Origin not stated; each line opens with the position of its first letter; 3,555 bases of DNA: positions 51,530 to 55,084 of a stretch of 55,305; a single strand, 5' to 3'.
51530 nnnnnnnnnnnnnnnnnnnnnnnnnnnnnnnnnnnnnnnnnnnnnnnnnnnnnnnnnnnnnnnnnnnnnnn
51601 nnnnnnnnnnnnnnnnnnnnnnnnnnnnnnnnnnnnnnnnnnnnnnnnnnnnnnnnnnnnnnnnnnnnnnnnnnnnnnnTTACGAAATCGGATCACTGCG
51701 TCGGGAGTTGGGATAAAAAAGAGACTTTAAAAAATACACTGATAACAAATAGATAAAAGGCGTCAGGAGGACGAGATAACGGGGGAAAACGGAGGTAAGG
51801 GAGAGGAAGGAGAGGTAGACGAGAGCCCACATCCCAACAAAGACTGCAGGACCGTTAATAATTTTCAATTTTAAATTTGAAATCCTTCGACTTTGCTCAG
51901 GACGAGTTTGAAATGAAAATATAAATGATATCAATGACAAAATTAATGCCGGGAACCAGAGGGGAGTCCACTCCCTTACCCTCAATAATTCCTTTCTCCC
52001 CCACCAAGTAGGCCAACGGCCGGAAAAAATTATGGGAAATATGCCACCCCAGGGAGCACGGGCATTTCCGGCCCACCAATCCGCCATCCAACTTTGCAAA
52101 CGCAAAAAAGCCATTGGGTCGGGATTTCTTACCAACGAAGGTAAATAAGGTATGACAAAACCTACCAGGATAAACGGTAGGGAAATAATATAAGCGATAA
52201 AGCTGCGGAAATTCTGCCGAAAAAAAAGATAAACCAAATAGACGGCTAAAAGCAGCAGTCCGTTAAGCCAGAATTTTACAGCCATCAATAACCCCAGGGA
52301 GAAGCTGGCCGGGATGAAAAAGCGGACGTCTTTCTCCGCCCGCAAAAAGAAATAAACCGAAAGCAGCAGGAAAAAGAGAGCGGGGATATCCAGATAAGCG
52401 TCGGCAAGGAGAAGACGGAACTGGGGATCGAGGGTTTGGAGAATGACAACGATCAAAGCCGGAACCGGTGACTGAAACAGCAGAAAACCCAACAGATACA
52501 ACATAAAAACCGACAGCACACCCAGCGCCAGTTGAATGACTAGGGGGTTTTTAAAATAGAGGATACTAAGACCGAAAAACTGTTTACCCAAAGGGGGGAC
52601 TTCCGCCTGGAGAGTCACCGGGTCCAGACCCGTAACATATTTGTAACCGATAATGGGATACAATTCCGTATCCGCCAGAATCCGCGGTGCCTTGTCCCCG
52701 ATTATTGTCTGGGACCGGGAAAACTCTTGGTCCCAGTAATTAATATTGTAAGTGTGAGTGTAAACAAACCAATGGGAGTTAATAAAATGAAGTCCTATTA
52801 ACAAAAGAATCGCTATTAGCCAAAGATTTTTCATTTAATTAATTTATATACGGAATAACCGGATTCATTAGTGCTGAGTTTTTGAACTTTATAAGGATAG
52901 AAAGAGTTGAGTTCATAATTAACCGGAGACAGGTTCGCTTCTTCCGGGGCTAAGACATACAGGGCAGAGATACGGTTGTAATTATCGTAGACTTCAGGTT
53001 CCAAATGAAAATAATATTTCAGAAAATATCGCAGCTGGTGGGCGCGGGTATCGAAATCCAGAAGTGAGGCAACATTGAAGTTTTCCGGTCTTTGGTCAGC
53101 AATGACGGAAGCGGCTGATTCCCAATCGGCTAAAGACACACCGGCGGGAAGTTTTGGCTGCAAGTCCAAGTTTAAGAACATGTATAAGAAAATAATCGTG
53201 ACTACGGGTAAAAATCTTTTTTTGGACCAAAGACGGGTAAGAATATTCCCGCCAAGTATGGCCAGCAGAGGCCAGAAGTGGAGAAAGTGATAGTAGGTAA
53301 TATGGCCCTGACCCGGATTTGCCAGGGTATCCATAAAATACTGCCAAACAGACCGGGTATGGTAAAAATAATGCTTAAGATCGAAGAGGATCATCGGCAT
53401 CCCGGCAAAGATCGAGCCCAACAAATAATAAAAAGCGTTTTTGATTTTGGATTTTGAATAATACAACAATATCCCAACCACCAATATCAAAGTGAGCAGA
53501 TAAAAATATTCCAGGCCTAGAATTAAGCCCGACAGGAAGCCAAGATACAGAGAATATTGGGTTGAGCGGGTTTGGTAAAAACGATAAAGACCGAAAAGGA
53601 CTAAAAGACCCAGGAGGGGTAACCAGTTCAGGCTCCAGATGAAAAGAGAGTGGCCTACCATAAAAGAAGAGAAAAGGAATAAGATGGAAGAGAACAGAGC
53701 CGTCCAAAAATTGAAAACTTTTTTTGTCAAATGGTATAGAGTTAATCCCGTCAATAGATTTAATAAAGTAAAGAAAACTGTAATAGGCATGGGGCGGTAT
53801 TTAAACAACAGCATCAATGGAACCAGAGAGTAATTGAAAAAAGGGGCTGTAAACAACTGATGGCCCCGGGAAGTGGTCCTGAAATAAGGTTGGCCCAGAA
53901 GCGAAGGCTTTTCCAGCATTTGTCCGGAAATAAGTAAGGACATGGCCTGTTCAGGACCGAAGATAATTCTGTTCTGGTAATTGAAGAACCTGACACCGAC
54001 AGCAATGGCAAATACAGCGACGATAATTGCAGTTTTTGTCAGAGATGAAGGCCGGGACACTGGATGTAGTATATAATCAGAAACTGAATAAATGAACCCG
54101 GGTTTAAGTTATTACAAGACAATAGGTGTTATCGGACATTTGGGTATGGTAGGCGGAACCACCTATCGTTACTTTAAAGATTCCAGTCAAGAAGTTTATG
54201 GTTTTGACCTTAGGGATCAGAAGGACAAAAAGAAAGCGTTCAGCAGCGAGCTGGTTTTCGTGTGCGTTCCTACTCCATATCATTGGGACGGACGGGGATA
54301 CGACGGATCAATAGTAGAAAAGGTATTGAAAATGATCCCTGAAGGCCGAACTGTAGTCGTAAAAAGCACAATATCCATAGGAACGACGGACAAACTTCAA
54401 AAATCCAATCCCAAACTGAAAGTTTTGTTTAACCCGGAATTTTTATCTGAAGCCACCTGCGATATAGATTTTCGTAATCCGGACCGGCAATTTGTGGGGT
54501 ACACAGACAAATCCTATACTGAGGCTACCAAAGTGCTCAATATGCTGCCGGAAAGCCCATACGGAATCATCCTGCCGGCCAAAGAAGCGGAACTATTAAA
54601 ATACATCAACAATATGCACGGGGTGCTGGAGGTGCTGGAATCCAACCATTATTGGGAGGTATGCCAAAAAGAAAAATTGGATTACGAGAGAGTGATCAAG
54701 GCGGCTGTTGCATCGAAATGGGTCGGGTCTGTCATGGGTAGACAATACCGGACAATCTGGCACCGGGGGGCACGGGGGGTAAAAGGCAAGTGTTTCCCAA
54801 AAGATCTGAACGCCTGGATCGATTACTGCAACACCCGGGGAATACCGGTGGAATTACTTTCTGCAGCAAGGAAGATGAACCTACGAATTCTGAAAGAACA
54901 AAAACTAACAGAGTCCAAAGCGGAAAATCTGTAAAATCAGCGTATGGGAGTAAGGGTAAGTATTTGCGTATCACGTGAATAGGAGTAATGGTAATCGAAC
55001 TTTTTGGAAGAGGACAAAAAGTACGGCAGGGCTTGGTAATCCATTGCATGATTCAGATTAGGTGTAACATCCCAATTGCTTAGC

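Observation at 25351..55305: A 30-kb envelope-glycan supercluster combining a Wzx/Wzy-type pathway with an expansion of GT-C membrane glycosyltransferases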

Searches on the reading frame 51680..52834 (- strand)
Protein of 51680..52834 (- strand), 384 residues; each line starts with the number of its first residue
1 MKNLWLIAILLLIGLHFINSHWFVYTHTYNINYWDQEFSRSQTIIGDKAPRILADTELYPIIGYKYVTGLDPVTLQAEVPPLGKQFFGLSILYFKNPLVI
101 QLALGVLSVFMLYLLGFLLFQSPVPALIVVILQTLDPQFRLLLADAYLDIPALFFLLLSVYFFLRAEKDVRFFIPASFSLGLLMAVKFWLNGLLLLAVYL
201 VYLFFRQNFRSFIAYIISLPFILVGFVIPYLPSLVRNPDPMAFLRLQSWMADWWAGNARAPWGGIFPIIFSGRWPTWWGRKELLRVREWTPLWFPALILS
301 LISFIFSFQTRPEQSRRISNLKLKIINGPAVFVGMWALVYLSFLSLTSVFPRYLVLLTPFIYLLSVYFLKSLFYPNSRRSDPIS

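Call 7: search_protein_families(library=pfam, proteins=[window:51680-52834:-], max_evalue=0.01)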
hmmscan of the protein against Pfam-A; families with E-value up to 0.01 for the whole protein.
window:51680-52834:- (384 aa): 1 family
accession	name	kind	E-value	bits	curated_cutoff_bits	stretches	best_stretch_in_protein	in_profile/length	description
PF02366.24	PMT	-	0.001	19.1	22.7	1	102-202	90-196/245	Dolichyl-phosphate-mannose-protein mannosyltransferase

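Call 9: search_protein_families(library=ncbifam, proteins=[window:51680-52834:-], max_evalue=0.1)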
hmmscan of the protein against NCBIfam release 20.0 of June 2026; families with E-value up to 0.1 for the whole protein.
window:51680-52834:- (384 aa): 0 families

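Call 39: find_homologous_proteins(query=window:51680-52834:-, max_evalue=0.001)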
Query window:51680-52834:- (384 aa): 12 proteins with E <= 0.001 among 8000 candidates.
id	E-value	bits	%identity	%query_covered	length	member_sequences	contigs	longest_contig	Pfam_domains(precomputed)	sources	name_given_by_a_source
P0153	1.3e-247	839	100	100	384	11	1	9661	-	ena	-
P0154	8.5e-189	646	97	65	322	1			-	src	-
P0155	4.3e-125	436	59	94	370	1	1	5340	PF13231.13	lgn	-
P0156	7.8e-97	343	48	93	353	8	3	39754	PF13231.13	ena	-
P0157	4.7e-95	337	46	90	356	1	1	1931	PF13231.13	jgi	jgi:hypothetical protein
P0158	2.1e-92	328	48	94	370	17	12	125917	PF13231.13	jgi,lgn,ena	-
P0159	6.6e-79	284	44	95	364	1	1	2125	-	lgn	-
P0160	1.1e-77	280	42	95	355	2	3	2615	-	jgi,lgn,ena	jgi:hypothetical protein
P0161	1.5e-77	279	43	95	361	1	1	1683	-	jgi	-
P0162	1.3e-68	250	52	64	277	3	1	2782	PF02366.25,PF13231.13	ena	-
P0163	5.7e-41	159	42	56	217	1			PF13231.13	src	-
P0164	1.9e-14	72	28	86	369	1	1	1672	-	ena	-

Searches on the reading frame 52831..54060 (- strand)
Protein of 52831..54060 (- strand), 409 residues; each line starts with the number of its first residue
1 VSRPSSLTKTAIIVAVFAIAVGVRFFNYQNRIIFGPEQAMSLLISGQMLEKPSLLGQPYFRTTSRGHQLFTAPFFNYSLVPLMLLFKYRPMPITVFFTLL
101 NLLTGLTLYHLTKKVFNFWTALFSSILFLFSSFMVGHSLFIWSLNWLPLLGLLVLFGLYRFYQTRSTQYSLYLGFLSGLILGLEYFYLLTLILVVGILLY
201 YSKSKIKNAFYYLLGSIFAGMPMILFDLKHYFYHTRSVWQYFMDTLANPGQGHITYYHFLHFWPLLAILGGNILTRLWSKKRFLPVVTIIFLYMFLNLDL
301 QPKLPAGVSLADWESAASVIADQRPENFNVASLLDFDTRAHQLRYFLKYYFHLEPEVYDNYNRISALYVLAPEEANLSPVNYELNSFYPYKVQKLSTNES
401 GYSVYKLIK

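Call 7: search_protein_families(library=pfam, proteins=[window:52831-54060:-], max_evalue=0.01)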
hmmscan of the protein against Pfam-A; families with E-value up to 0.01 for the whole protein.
window:52831-54060:- (409 aa): 1 family
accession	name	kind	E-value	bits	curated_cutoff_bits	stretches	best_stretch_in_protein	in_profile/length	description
PF13231.12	PMT_2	-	0.00013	22.6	26.1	1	72-220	3-151/160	Dolichyl-phosphate-mannose-protein mannosyltransferase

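Call 9: search_protein_families(library=ncbifam, proteins=[window:52831-54060:-], max_evalue=0.1)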
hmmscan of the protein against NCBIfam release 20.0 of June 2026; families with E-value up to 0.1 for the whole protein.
window:52831-54060:- (409 aa): 0 families

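Call 49: find_encoding_contigs(protein=window:52831-54060:-, flank=10000, max_places=2)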
Protein window:52831-54060:- (409 aa): 13 contigs read that carry it; 2 places shown.
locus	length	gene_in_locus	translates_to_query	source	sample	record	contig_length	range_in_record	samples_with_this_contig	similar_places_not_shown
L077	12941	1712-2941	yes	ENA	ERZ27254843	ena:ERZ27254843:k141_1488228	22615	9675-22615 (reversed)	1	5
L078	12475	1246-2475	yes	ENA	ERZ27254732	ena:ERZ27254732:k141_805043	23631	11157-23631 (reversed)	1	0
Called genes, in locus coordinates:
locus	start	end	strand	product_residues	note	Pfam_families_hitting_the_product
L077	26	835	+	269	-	-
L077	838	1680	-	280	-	PF03721:UDPG_MGDP_dh_N, PF00984:UDPG_MGDP_dh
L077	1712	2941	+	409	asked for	-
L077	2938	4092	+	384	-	-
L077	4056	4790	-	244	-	PF13641:Glyco_tranf_2_3 (weak), PF00535:Glycos_transf_2, PF10111:Glyco_tranf_2_2 (weak)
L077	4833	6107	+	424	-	PF01943:Polysacc_synt, PF13440:Polysacc_synt_3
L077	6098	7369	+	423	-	PF00070:Pyr_redox (faint), PF00890:FAD_binding_2 (weak), PF01266:DAO, PF01593:Amino_oxidase, PF12831:FAD_oxidored (weak), PF13450:NAD_binding_8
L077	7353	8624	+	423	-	PF01943:Polysacc_synt, PF13440:Polysacc_synt_3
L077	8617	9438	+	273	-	PF00535:Glycos_transf_2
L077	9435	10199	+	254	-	PF13489:Methyltransf_23, PF01209:Ubie_methyltran, PF07021:MetW, PF13847:Methyltransf_31, PF08241:Methyltransf_11, PF08242:Methyltransf_12, PF13649:Methyltransf_25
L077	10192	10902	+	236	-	PF13489:Methyltransf_23, PF13847:Methyltransf_31 (weak), PF08241:Methyltransf_11, PF08242:Methyltransf_12, PF13649:Methyltransf_25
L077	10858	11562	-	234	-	PF00535:Glycos_transf_2, PF10111:Glyco_tranf_2_2, PF13641:Glyco_tranf_2_3 (weak)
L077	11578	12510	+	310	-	PF13439:Glyco_transf_4 (faint), PF00534:Glycos_transf_1, PF13692:Glyco_trans_1_4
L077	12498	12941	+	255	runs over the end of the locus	PF00535:Glycos_transf_2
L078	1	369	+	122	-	?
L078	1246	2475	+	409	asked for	-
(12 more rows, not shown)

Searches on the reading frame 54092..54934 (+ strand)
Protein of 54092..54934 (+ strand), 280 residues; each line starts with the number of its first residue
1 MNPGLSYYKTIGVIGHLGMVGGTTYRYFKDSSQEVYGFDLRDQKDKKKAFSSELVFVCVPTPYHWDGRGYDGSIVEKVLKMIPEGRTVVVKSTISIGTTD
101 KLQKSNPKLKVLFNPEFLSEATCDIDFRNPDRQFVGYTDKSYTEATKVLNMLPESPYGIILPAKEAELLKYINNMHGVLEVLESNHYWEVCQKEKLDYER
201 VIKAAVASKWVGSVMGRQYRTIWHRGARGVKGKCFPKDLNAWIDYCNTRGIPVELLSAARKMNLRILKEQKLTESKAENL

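Call 7: search_protein_families(library=pfam, proteins=[window:54092-54934:+], max_evalue=0.01)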
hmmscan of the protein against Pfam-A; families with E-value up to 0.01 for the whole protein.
window:54092-54934:+ (280 aa): 2 families
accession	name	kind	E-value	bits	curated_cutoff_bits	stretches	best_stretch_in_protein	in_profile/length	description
PF03721.20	UDPG_MGDP_dh_N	-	5.3e-18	65.7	27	1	46-145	71-183/187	UDP-glucose/GDP-mannose dehydrogenase family, NAD binding domain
PF00984.24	UDPG_MGDP_dh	-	4.6e-12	46.3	25.4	1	164-263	1-92/94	UDP-glucose/GDP-mannose dehydrogenase family, central domain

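Call 50: find_encoding_contigs(protein=window:54092-54934:+, flank=10000, max_places=3)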
Protein window:54092-54934:+ (280 aa): 24 contigs read that carry it; 3 places shown.
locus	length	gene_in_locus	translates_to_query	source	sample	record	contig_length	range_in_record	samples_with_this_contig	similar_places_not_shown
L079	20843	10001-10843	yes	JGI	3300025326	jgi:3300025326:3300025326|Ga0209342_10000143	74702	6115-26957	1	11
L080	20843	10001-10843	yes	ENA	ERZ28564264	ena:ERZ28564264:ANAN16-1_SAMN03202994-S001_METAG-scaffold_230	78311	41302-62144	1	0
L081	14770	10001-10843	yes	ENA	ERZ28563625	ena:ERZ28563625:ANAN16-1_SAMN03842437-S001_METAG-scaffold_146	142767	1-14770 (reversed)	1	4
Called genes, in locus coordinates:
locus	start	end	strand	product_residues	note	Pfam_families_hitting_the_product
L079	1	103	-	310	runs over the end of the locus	PF13439:Glyco_transf_4 (faint), PF00534:Glycos_transf_1, PF13692:Glyco_trans_1_4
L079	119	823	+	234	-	PF00535:Glycos_transf_2, PF10111:Glyco_tranf_2_2, PF13641:Glyco_tranf_2_3 (weak)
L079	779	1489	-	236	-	PF13489:Methyltransf_23, PF13847:Methyltransf_31 (weak), PF08241:Methyltransf_11, PF08242:Methyltransf_12, PF13649:Methyltransf_25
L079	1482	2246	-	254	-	PF13489:Methyltransf_23, PF01209:Ubie_methyltran, PF07021:MetW, PF13847:Methyltransf_31, PF08241:Methyltransf_11, PF08242:Methyltransf_12, PF13649:Methyltransf_25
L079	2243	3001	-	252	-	PF00535:Glycos_transf_2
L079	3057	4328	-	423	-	PF01943:Polysacc_synt, PF13440:Polysacc_synt_3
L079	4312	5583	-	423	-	PF00070:Pyr_redox (faint), PF00890:FAD_binding_2 (weak), PF01266:DAO, PF01593:Amino_oxidase, PF12831:FAD_oxidored (weak), PF13450:NAD_binding_8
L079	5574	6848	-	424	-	PF01943:Polysacc_synt, PF13440:Polysacc_synt_3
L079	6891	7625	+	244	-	PF13641:Glyco_tranf_2_3 (weak), PF00535:Glycos_transf_2, PF10111:Glyco_tranf_2_2 (weak)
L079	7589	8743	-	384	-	-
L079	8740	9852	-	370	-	-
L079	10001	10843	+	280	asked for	PF03721:UDPG_MGDP_dh_N, PF00984:UDPG_MGDP_dh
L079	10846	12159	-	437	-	-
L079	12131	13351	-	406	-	-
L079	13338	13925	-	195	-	PF13580:SIS_2, PF01380:SIS (faint)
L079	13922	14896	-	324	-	PF00288:GHMP_kinases_N, PF08544:GHMP_kinases_C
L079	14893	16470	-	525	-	PF13231:PMT_2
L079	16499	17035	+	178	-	-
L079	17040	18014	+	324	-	PF01073:3Beta_HSD, PF01370:Epimerase, PF02719:Polysacc_synt_2, PF03435:Sacchrp_dh_NADP (weak), PF04321:RmlD_sub_bind, PF07993:NAD_binding_4, PF13460:NAD_binding_10, PF16363:GDP_Man_Dehyd, +1 more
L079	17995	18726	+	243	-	PF08241:Methyltransf_11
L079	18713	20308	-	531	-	-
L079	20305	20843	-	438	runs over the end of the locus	PF04422:FrhB_FdhB_N, PF04432:FrhB_FdhB_C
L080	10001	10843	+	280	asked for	PF03721:UDPG_MGDP_dh_N, PF00984:UDPG_MGDP_dh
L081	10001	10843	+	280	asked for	PF03721:UDPG_MGDP_dh_N, PF00984:UDPG_MGDP_dh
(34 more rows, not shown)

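Call 61: search_protein_families(library=ncbifam, proteins=[L079:13338-13925:-, L079:13922-14896:-, L079:17040-18014:+, L079:16499-17035:+, window:54092-54934:+, L079:17995-18726:+], max_evalue=0.0001)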
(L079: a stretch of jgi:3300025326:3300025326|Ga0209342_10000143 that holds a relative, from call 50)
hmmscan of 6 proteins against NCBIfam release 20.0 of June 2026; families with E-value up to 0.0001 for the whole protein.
L079:13338-13925:- (195 aa): 7 families
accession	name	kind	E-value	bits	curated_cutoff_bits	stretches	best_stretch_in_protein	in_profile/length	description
TIGR00441.1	gmhA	equivalog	4.1e-28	98.4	209.45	1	32-185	4-152/154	D-sedoheptulose 7-phosphate isomerase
NF010546.0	PRK13936.1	equivalog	1.7e-24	86.7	276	1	29-184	33-186/197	phosphoheptose isomerase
NF010547.0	PRK13938.1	equivalog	3.2e-21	75.9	320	1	31-185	37-186/196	D-sedoheptulose 7-phosphate isomerase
NF001628.0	PRK00414.1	equivalog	5.3e-21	75.1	265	1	25-184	30-184/192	D-sedoheptulose 7-phosphate isomerase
NF008138.0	PRK10886.1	equivalog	1.2e-13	51.3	352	1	38-158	40-155/196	DnaA initiator-associating protein DiaA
NF002805.0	PRK02947.1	subfamily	6.1e-07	28.8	135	1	6-145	4-140/247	sugar isomerase domain-containing protein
TIGR03127.2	RuMP_HxlB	equivalog_domain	3.7e-05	23.7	160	0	110-138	70-98/178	6-phospho-3-hexuloisomerase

L079:13922-14896:- (324 aa): 12 families
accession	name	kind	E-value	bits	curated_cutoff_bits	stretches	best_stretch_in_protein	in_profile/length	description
NF049969.1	GlMnHpPKinHddA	equivalog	1.4e-49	169.4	600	1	2-302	3-317/338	D-glycero-D-manno-heptose 7-phosphate kinase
TIGR00549.1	mevalon_kin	equivalog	1.6e-29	103.3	163.05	1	31-284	20-272/276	mevalonate kinase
NF009948.0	PRK13412.1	equivalog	1.5e-27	95.7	721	1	82-289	724-935/974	bifunctional fucokinase/fucose-1-phosphate guanylyltransferase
NF003036.0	PRK03926.1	equivalog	1.6e-25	89.8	403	1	32-302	26-280/302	mevalonate kinase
NF003006.0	PRK03817.1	equivalog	5.8e-17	61.7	443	1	2-208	2-206/352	galactokinase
TIGR00131.1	gal_kin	equivalog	3.5e-16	59.1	226.65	2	4-154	20-179/388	galactokinase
NF003705.0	PRK05322.1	equivalog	2.2e-13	49.7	385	1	7-154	25-181/388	galactokinase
NF001816.0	PRK00555.1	equivalog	2.5e-12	46.4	509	1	75-161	81-170/363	galactokinase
NF003472.0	PRK05101.1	equivalog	2.6e-12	46.4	499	1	3-154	22-181/382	galactokinase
NF002288.1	PRK01212.1-4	equivalog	7.6e-09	35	194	1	48-281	39-259/303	homoserine kinase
TIGR00191.1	thrB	equivalog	2.4e-07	29.9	168.25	1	46-135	39-130/304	homoserine kinase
TIGR01920.1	Shik_kin_archae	equivalog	5.1e-06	26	126.85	1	61-129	46-113/266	shikimate kinase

L079:17040-18014:+ (324 aa): 32 families (the best 25 are shown)
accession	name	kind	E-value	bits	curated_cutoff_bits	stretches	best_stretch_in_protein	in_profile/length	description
TIGR04180.1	EDH_00030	hypoth_equivalog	5.1e-54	183.3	475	1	4-303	2-295/297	NAD-dependent 4,6-dehydratase LegB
TIGR01181.1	dTDP_gluc_dehyt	equivalog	7.5e-46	156.7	365.1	1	2-309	1-303/321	dTDP-glucose 4,6-dehydratase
NF008872.0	PRK11908.1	equivalog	2.9e-38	131.8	294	1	2-313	3-331/349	bifunctional UDP-4-keto-pentose/UDP-xylose synthase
NF005998.1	PRK08125.1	equivalog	1.9e-37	129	777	1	2-274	317-598/649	bifunctional UDP-4-amino-4-deoxy-L-arabinose formyltransferase/UDP-glucuronic acid oxidase ArnA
TIGR01179.1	galE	equivalog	1.1e-36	126.3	262.3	1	4-311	3-319/332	UDP-glucose 4-epimerase GalE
TIGR02197.1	heptose_epim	equivalog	1.4e-31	109.9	274.6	1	4-275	2-273/316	ADP-glyceromanno-heptose 6-epimerase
NF007490.0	PRK10084.1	subfamily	8e-29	100.7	649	1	1-249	1-264/361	dTDP-glucose 4,6-dehydratase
NF007582.0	PRK10217.1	equivalog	8.3e-29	100.8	698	1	2-249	3-257/355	dTDP-glucose 4,6-dehydratase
NF011728.1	PRK15181.1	equivalog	9.4e-27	93.9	760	1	2-233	17-251/348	Vi polysaccharide biosynthesis UDP-N-acetylglucosaminuronic acid C-4 epimerase TviC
TIGR03466.1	HpnA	hypoth_equivalog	2.5e-19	69.3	367.65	1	2-186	2-177/327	hopanoid-associated sugar epimerase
NF041015.1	UDPsulfquin_syn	equivalog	4.3e-19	68.7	575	1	187-309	234-355/384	UDP-sulfoquinovose synthase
NF042422.1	oxyalk_red_OleD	equivalog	3.6e-18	66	580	1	1-278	1-266/329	2-alkyl-3-oxoalkanoate reductase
NF007956.0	PRK10675.1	subfamily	3.7e-18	65.8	394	1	1-186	1-187/338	UDP-glucose 4-epimerase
TIGR01472.1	gmd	equivalog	1.6e-17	63.7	415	1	4-254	4-260/342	GDP-mannose 4,6-dehydratase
NF047922.1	GDPFucSynFcl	equivalog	1.1e-16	61.2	500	1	70-310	54-294/308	GDP-L-fucose synthase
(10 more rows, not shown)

L079:16499-17035:+ (178 aa): 0 families

window:54092-54934:+ (280 aa): 4 families
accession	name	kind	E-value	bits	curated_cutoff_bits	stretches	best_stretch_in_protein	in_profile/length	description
TIGR03026.1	NDP-sugDHase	subfamily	2.4e-32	112.2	189.8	1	49-266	74-296/413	nucleotide sugar dehydrogenase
NF041297.1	UDPGDh_AglM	equivalog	4.4e-19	68.7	670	1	36-264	59-298/429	UDP-glucose 6-dehydrogenase AglM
NF047673.2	TeichurnBiosyTuaD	equivalog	3.9e-11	42.8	700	1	51-264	77-291/439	UDP-glucose 6-dehydrogenase TuaD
NF011631.0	PRK15057.1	equivalog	1.1e-09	37.9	757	1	42-263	63-280/388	UDP-glucose 6-dehydrogenase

L079:17995-18726:+ (243 aa): 1 family
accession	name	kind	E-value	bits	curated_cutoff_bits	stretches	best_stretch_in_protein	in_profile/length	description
TIGR01934.1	MenG_MenH_UbiE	subfamily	1.1e-05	24.9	158.35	1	62-111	90-139/223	ubiquinone/menaquinone biosynthesis methyltransferase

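Call 73: search_protein_families(library=pfam, proteins=[L079:10846-12159:-, L079:12131-13351:-, L079:18713-20308:-, L079:16499-17035:+], max_evalue=0.05)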
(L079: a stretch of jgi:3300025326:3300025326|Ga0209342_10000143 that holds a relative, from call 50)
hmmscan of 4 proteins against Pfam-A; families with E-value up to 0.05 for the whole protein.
L079:10846-12159:- (437 aa): 0 families

L079:12131-13351:- (406 aa): 0 families

L079:18713-20308:- (531 aa): 1 family
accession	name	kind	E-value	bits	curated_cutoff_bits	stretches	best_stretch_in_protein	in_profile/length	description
PF13231.12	PMT_2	-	0.0016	19.1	26.1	1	88-231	9-155/160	Dolichyl-phosphate-mannose-protein mannosyltransferase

L079:16499-17035:+ (178 aa): 0 families
